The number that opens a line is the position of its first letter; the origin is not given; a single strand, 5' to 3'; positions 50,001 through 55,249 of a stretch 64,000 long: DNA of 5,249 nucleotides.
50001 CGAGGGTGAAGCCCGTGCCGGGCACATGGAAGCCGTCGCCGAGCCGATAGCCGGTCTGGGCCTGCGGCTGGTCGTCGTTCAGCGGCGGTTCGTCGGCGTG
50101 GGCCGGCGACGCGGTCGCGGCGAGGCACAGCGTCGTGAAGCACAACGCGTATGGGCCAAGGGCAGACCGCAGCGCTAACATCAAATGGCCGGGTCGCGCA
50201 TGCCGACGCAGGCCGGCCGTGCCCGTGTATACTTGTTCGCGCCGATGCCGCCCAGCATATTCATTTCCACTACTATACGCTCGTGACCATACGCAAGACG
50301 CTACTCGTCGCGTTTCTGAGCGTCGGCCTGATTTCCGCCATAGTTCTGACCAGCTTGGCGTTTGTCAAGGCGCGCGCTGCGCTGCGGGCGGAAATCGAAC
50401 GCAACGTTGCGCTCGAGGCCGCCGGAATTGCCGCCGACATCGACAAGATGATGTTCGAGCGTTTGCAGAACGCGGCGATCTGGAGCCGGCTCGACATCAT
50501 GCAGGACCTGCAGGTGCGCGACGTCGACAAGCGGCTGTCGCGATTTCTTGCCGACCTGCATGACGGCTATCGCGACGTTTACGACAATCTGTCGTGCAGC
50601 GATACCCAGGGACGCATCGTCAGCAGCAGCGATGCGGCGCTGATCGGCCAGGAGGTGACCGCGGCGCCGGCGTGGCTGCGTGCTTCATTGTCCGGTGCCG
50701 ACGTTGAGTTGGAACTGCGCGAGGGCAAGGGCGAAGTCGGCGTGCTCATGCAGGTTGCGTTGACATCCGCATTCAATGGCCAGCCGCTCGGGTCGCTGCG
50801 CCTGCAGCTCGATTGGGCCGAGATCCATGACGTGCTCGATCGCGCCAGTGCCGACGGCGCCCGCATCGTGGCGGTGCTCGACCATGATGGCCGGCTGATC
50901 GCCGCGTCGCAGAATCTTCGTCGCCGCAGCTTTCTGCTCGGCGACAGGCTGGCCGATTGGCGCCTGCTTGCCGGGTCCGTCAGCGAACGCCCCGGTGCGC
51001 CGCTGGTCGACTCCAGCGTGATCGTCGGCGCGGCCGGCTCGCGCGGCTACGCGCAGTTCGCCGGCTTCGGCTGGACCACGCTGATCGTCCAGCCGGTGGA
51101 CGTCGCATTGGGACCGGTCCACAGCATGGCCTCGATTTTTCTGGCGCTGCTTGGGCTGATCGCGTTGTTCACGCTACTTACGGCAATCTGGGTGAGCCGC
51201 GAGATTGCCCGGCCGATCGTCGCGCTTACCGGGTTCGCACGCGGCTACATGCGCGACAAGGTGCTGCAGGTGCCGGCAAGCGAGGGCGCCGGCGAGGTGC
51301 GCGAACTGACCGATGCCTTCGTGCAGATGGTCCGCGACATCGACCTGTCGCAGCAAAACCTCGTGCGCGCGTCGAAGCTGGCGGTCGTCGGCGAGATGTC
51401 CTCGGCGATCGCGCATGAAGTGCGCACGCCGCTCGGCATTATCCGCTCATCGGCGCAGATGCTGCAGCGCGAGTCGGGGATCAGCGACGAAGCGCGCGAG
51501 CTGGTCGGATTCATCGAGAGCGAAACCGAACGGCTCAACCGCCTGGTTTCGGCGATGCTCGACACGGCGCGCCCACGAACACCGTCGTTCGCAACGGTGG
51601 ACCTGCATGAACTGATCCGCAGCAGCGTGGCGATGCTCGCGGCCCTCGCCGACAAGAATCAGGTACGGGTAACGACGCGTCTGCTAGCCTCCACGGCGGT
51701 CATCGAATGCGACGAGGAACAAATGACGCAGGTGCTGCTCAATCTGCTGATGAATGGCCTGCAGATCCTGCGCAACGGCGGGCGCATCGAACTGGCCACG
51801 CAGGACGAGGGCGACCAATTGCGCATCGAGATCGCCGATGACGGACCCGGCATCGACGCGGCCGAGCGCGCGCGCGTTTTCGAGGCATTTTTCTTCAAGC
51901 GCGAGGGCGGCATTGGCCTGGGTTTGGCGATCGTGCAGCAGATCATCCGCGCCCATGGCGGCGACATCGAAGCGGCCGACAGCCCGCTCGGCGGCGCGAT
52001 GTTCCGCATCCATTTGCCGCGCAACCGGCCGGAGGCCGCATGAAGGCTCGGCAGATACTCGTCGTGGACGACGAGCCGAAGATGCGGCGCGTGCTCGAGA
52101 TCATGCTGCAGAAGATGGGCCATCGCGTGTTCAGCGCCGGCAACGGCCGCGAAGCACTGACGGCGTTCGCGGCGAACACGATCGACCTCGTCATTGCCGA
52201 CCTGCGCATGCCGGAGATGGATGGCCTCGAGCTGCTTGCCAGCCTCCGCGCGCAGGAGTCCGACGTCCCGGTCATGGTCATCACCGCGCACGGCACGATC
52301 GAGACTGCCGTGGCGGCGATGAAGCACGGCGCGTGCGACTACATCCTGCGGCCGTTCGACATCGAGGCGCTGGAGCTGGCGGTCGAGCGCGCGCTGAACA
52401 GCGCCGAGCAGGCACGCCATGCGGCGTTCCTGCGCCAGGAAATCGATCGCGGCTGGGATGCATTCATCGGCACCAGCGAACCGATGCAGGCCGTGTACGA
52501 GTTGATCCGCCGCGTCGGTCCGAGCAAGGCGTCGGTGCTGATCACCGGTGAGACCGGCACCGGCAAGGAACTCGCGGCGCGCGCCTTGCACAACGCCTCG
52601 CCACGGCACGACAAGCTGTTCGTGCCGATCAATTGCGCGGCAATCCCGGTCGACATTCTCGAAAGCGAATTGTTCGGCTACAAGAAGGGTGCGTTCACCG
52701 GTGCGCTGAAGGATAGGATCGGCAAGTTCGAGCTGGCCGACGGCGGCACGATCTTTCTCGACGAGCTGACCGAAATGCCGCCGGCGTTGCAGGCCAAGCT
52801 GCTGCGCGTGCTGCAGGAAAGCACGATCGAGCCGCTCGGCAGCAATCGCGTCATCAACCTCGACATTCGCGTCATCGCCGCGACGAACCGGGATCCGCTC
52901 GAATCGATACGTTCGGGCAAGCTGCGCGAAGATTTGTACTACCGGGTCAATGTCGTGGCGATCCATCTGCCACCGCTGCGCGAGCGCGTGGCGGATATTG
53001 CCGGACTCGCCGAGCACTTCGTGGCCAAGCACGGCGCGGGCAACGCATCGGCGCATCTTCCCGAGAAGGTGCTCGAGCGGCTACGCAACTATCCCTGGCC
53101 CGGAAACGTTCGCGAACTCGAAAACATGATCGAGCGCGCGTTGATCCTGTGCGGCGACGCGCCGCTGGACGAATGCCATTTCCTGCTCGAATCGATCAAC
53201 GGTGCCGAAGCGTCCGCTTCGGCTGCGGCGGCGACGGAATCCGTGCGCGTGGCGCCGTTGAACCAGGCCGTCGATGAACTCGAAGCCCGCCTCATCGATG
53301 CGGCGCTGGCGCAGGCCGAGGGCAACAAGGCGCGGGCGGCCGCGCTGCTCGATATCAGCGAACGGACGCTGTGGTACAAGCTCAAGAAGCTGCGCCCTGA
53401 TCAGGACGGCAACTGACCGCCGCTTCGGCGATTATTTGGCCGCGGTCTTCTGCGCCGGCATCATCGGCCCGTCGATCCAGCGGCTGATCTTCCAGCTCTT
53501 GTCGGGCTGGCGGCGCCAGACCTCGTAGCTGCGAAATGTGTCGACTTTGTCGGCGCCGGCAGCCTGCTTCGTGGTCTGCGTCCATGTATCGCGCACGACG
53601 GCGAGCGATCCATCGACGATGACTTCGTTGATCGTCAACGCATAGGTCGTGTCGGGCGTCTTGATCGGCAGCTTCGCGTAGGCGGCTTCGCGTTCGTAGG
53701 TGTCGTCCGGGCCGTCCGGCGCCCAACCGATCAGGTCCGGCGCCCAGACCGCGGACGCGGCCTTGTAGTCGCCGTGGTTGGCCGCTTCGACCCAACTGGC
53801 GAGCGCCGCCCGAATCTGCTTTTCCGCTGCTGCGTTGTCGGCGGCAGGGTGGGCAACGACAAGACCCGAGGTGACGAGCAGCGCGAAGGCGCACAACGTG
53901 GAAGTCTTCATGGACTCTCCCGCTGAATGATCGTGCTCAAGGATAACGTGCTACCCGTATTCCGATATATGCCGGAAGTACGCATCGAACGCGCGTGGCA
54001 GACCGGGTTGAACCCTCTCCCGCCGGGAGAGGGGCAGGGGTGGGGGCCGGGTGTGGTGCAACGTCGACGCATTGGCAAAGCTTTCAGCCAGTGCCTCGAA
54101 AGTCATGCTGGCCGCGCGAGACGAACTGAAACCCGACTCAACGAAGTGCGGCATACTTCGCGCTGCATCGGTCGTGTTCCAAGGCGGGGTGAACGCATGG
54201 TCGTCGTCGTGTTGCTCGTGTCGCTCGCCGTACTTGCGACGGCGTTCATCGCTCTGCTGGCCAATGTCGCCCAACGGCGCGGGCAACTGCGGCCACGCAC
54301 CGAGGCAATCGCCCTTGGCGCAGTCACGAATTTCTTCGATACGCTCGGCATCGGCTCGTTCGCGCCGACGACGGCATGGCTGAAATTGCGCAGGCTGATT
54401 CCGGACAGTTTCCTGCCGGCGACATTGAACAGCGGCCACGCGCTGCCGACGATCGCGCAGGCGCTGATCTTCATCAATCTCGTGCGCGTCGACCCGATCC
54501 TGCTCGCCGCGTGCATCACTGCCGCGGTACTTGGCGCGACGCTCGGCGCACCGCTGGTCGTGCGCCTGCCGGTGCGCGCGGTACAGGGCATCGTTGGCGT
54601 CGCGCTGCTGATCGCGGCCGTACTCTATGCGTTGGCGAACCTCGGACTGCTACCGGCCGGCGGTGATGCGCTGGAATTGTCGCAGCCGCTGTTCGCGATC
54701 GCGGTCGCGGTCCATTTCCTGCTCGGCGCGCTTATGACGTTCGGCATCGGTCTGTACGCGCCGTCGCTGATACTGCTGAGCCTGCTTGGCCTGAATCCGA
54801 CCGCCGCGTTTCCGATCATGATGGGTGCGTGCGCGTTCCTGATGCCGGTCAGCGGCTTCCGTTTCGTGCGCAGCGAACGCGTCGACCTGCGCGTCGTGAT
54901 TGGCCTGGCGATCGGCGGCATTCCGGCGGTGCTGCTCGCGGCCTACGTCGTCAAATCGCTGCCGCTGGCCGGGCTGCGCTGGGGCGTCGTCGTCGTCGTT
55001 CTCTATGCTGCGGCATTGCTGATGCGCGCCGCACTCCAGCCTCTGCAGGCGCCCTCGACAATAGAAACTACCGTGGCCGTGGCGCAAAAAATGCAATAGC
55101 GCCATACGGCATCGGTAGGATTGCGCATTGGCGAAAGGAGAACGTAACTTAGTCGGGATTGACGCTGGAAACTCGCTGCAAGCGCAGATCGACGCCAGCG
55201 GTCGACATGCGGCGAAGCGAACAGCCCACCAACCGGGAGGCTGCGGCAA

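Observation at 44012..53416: Self-contained sigma54 circuit: orphan biosynthetic operon + porin/binding protein + two-component system (candidate new signalling system)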

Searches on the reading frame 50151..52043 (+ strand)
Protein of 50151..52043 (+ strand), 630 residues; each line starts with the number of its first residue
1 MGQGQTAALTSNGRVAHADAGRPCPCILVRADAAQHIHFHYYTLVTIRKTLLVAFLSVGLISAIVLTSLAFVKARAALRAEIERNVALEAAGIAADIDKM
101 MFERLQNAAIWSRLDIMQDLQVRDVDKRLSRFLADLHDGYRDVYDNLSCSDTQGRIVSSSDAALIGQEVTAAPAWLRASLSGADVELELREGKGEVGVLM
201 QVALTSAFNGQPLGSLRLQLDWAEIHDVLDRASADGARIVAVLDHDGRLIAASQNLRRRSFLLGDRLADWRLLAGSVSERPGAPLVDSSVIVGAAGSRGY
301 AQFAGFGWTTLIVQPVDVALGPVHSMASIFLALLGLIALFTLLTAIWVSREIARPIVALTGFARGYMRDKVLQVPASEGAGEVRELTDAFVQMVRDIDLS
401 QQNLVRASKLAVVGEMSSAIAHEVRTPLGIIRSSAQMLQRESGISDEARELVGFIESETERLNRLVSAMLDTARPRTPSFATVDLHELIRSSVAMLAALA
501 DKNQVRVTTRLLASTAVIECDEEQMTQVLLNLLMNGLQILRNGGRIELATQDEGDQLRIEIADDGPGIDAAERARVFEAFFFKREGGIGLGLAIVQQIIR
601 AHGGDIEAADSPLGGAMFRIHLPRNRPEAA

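Call 4: search_protein_families(library=pfam, proteins=[window:50151-52043:+], max_evalue=0.01)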
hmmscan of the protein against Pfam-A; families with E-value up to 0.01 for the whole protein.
window:50151-52043:+ (630 aa): 5 families
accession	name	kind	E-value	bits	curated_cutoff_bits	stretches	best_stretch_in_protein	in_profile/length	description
PF02518.31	HATPase_c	-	7.1e-23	81.6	26.4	1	521-625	2-110/111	Histidine kinase-, DNA gyrase B-, and HSP90-like ATPase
PF00512.31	HisKA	-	9.7e-16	58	26.9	1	414-476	3-64/66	His Kinase A (phospho-acceptor) domain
PF02743.24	dCache_1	-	1e-06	28.9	45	1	77-309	2-236/240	Cache domain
PF13581.12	HATPase_c_2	-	0.0021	18.5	27.4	1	541-598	48-108/127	Histidine kinase-like ATPase domain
PF06719.19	AraC_N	-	0.0095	16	24.2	0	198-253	56-114/150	AraC-type transcriptional regulator N-terminus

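Call 21: search_protein_families(library=ncbifam, proteins=[window:50283-52043:+], max_evalue=0.001)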
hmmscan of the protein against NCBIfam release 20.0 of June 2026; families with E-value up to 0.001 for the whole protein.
window:50283-52043:+ (586 aa): 78 families (the best 25 are shown)
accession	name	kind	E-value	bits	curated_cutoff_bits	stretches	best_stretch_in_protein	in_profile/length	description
NF008468.0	PRK11360.1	equivalog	1.9e-59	201.6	646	1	356-583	383-611/616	two-component system sensor histidine kinase AtoS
NF007688.0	PRK10364.1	equivalog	1.4e-48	165.8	479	1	356-581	227-452/460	two-component system sensor histidine kinase ZraS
NF008312.0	PRK11100.1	equivalog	1.1e-38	133.2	356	1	288-581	186-475/477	two-component system sensor histidine kinase CreC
NF046044.1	PnpS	equivalog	8.4e-38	130.4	400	1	374-579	175-390/390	two-component system histidine kinase PnpS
NF033092.0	HK_WalK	equivalog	1e-35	123.4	725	1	374-579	377-593/594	cell wall metabolism sensor histidine kinase WalK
TIGR01386.1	cztS_silS_copS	subfamily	5.3e-35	121.3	292.55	1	282-579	162-457/457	heavy metal sensor histidine kinase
NF010411.0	PRK13837.1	equivalog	7.9e-35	120.1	647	1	337-584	412-679/828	two-component system VirA-like sensor kinase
NF007898.0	PRK10604.1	equivalog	2.9e-34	119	478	1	267-581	120-424/433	two-component system sensor histidine kinase RstB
NF007004.0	PRK09467.1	equivalog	3.6e-33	115.1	415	1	282-580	155-436/440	two-component system sensor histidine kinase EnvZ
NF007007.0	PRK09470.1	equivalog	1.2e-32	113.4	486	1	288-579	172-458/463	envelope stress sensor histidine kinase CpxA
NF040691.1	MtrAB_MtrB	equivalog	2.7e-32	112.4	450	1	284-582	189-494/507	MtrAB system histidine kinase MtrB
NF047496.1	HK_LIC11548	equivalog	3.4e-31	108.7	750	1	293-579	284-588/589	LIC_11548 family sensor histidine kinase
NF012163.2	BaeS_SmeS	equivalog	4.2e-31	108.4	500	1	290-579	174-457/457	sensor histidine kinase efflux regulator BaeS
TIGR02966.1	phoR_proteo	equivalog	8e-31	107.3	334.2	1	372-578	117-333/333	phosphate regulon sensor histidine kinase PhoR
NF053867.1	SprKinKinDBac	equivalog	2.1e-30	105.7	775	1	362-580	279-497/500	sporulation kinase KinD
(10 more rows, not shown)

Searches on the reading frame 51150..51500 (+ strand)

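Call 74: search_protein_families(library=pfam, proteins=[window:51150-51500:+], max_evalue=0.01)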
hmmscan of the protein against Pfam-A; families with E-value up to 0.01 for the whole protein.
window:51150-51500:+ (117 aa): 1 family
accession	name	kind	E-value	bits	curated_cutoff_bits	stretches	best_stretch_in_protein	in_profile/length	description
PF00512.31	HisKA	-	2.4e-09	37.5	26.9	1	81-114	3-35/66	His Kinase A (phospho-acceptor) domain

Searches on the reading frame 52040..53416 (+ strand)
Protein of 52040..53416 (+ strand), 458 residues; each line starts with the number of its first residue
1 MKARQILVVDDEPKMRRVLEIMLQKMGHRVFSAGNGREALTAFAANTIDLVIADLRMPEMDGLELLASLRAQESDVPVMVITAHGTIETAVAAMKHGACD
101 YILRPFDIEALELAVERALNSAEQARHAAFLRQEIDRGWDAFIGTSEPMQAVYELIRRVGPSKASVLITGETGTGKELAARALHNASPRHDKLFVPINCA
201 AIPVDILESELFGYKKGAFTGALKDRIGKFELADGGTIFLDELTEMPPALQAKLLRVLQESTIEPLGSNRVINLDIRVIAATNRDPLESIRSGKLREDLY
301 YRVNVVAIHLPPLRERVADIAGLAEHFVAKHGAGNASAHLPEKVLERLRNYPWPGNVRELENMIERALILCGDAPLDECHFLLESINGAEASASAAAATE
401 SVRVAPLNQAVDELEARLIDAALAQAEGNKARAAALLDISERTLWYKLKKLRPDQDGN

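Call 4: search_protein_families(library=pfam, proteins=[window:52040-53416:+], max_evalue=0.01)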
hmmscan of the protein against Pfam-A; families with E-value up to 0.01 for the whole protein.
window:52040-53416:+ (458 aa): 11 families
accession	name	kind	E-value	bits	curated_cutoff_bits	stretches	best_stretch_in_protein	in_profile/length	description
PF00158.32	Sigma54_activat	-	3e-69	232.4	20.2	1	143-309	2-168/168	Sigma-54 interaction domain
PF00072.30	Response_reg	-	9.6e-32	109.9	30.2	1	6-115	1-110/111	Response regulator receiver domain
PF14532.12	Sigma54_activ_2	-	4.3e-22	79.3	25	1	143-313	1-138/138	Sigma-54 interaction domain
PF25601.1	AAA_lid_14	-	1e-18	67.3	27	1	314-390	1-79/87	AAA+ ATPase lid domain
PF02954.25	HTH_8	-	1.3e-14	54.1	22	1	411-451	2-42/42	Bacterial regulatory protein, Fis family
PF07728.20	AAA_5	-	4.5e-08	33.6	22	1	166-290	2-126/139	AAA domain (dynein-related subfamily)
PF13191.12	AAA_16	-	4.7e-06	27.7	32.6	1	145-261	5-123/167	AAA ATPase domain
PF00004.35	AAA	-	2.2e-05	25.4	21.2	1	166-291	1-115/131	ATPase family associated with various cellular activities (AAA)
PF07724.20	AAA_2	-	0.0011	19.4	27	1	163-285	3-126/166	AAA domain (Cdc48 subfamily)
PF01078.27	Mg_chelatase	-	0.0016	18.3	20.3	0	222-283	94-157/207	Magnesium chelatase, subunit ChlI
PF07726.17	AAA_3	-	0.0022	18.3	27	1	166-288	2-114/131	ATPase family associated with various cellular activities (AAA)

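Call 21: search_protein_families(library=ncbifam, proteins=[window:52040-53416:+], max_evalue=0.001)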
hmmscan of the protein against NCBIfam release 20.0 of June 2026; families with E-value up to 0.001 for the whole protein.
window:52040-53416:+ (458 aa): 120 families (the best 25 are shown)
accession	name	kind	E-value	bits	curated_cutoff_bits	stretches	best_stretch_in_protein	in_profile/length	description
NF008469.0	PRK11361.1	equivalog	1.2e-136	456.1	714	1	3-450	4-453/461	acetoacetate metabolism transcriptional regulator AtoC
TIGR01818.1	ntrC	equivalog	9e-128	426.9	558.6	1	6-451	1-463/463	nitrogen regulation protein NR(I)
NF041946.1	LuxO_transreg_Vib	equivalog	2.2e-124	415.8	800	1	19-450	12-459/463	quorum-sensing sigma-54 dependent transcriptional regulator LuxO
NF007689.0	PRK10365.1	equivalog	7.1e-112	374.4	760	1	5-449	7-440/441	sigma-54-dependent response regulator transcription factor ZraR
TIGR02915.1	PEP_resp_reg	equivalog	1.7e-111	373.2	502.6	1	6-450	1-441/445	PEP-CTERM-box response regulator transcription factor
NF051870.1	NAssimRespRegNtrX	equivalog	9.8e-111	370.8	600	1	4-451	2-450/452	nitrogen assimilation response regulator NtrX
NF011695.0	PRK15115.1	equivalog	1.5e-108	363.4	763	1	2-449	5-433/445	two-component system response regulator GlrR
NF008176.1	PRK10923.1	equivalog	2.8e-107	359.2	620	1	1-451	1-466/469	nitrogen regulation protein NR(I)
NF041552.1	TF_PrdR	equivalog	1.8e-104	350.2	795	1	132-450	259-575/577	sigma-54 dependent transcriptional regulator PrdR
NF050807.1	TransRegFlbDCaul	equivalog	2.5e-103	346.4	750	1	21-451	19-438/454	sigma-54-dependent transcriptional regulator FlbD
TIGR01817.1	nifA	equivalog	2.1e-102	343.6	528.85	1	125-450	181-526/534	nif-specific transcriptional activator NifA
NF003451.0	PRK05022.1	equivalog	4.9e-98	329.1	476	1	121-451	172-508/512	nitric oxide reductase transcriptional regulator NorR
NF049963.1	RespRegFlgRCampy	domain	2e-92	310.3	750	1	6-450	3-426/429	fla regulon two-component system response regulator FlgR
NF038308.1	RNA_repair_RtcR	equivalog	1.5e-89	301.3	650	1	125-450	165-515/530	RNA repair transcriptional activator RtcR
TIGR02329.1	propionate_PrpR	equivalog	1.3e-88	298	499.2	1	109-450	181-526/526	propionate catabolism operon regulatory protein PrpR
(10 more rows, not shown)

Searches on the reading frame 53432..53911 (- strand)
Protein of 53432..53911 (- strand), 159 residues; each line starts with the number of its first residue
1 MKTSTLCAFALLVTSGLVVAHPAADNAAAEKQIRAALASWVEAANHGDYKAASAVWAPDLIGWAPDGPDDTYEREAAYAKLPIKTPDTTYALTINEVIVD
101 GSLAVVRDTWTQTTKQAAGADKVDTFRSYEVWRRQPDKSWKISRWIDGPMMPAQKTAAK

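Call 42: search_protein_families(library=pfam, proteins=[window:53432-53911:-], max_evalue=0.00001)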
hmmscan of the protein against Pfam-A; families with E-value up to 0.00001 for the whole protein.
window:53432-53911:- (159 aa): 3 families
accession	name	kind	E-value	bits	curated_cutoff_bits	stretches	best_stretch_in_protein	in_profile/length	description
PF14534.12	DUF4440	-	9.7e-14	52.2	25.2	1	33-142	1-107/107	Domain of unknown function (DUF4440)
PF12680.13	SnoaL_2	-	1.4e-07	32.5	27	1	39-135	3-95/102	SnoaL-like domain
PF13474.12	SnoaL_3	-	1.4e-07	32.3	22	1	33-144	1-113/121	SnoaL-like domain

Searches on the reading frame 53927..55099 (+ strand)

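Call 42: search_protein_families(library=pfam, proteins=[window:53927-55099:+], max_evalue=0.00001)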
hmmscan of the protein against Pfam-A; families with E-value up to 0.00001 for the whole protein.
window:53927-55099:+ (390 aa): 1 family
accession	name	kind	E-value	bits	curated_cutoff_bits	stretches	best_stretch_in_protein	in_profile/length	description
PF01925.25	TauE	-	4.8e-14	53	32.6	1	255-371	1-113/237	Sulfite exporter TauE/SafE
